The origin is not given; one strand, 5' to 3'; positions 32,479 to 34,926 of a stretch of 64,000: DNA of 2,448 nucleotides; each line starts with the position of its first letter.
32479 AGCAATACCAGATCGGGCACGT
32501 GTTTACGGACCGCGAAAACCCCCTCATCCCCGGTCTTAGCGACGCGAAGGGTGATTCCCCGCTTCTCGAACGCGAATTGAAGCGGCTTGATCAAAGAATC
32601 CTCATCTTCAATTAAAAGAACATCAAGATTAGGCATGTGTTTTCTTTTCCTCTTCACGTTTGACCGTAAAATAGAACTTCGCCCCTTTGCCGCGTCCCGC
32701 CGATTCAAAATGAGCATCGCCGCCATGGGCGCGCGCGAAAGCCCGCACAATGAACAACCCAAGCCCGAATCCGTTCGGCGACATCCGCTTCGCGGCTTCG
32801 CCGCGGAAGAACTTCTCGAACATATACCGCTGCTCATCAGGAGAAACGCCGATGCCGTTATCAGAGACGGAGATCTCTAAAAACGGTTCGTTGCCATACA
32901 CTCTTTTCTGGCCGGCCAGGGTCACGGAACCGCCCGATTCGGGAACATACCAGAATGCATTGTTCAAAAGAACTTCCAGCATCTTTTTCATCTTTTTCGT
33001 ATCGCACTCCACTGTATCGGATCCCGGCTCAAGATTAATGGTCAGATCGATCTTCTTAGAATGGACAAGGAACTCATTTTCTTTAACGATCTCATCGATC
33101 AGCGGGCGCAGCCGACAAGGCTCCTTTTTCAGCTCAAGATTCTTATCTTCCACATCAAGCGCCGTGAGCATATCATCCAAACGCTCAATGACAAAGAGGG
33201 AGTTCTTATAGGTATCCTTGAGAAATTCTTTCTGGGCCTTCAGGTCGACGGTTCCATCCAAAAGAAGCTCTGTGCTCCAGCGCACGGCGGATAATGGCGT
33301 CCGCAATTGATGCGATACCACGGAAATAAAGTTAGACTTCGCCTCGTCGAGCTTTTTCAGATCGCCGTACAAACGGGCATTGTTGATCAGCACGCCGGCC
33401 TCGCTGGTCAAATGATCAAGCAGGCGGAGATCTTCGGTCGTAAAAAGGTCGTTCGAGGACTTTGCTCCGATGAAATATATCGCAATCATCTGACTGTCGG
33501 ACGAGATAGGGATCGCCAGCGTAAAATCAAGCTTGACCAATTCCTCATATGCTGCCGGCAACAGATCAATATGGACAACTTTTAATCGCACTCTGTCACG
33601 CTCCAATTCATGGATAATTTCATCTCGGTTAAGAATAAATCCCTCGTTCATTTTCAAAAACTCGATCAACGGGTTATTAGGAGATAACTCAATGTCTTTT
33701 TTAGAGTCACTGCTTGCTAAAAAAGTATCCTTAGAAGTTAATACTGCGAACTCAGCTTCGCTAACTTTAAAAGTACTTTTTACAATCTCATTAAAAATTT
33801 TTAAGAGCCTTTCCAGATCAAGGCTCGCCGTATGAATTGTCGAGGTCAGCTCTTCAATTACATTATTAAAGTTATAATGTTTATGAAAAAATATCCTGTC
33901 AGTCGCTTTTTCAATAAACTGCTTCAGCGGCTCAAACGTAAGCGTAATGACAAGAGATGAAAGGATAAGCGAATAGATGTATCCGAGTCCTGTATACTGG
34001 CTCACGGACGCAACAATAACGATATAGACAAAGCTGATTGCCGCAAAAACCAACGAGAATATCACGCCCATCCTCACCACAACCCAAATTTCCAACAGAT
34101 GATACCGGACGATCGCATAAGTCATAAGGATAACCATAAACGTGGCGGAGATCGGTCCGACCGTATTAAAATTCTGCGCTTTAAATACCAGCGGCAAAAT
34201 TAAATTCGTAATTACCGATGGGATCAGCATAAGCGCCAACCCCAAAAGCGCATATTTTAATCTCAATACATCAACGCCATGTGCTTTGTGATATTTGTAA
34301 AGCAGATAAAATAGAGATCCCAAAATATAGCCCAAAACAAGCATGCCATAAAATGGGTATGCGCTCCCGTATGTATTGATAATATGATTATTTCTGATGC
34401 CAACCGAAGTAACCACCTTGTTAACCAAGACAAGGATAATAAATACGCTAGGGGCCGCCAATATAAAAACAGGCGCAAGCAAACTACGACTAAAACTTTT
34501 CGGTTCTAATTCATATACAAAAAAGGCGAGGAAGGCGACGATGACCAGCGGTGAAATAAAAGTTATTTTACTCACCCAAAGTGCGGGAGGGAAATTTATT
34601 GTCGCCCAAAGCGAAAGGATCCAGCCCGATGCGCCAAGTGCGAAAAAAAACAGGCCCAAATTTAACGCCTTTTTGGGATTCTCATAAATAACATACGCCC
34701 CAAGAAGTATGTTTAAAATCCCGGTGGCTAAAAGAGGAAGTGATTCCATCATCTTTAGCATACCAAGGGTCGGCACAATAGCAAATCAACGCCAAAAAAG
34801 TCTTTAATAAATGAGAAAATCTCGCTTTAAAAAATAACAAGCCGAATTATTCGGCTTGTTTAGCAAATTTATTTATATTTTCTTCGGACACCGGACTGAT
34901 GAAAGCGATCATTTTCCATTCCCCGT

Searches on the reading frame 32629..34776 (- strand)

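Call 43: search_protein_families(library=pfam, proteins=[window:32629-34776:-], max_evalue=0.001)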
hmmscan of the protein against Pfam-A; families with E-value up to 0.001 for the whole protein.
window:32629-34776:- (715 aa): 2 families
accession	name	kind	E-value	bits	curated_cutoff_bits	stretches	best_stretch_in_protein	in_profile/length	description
PF02518.31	HATPase_c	-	7.9e-18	65.4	26.4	1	592-708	2-110/111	Histidine kinase-, DNA gyrase B-, and HSP90-like ATPase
PF00512.31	HisKA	-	4.3e-09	36.7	26.9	1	479-537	1-58/66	His Kinase A (phospho-acceptor) domain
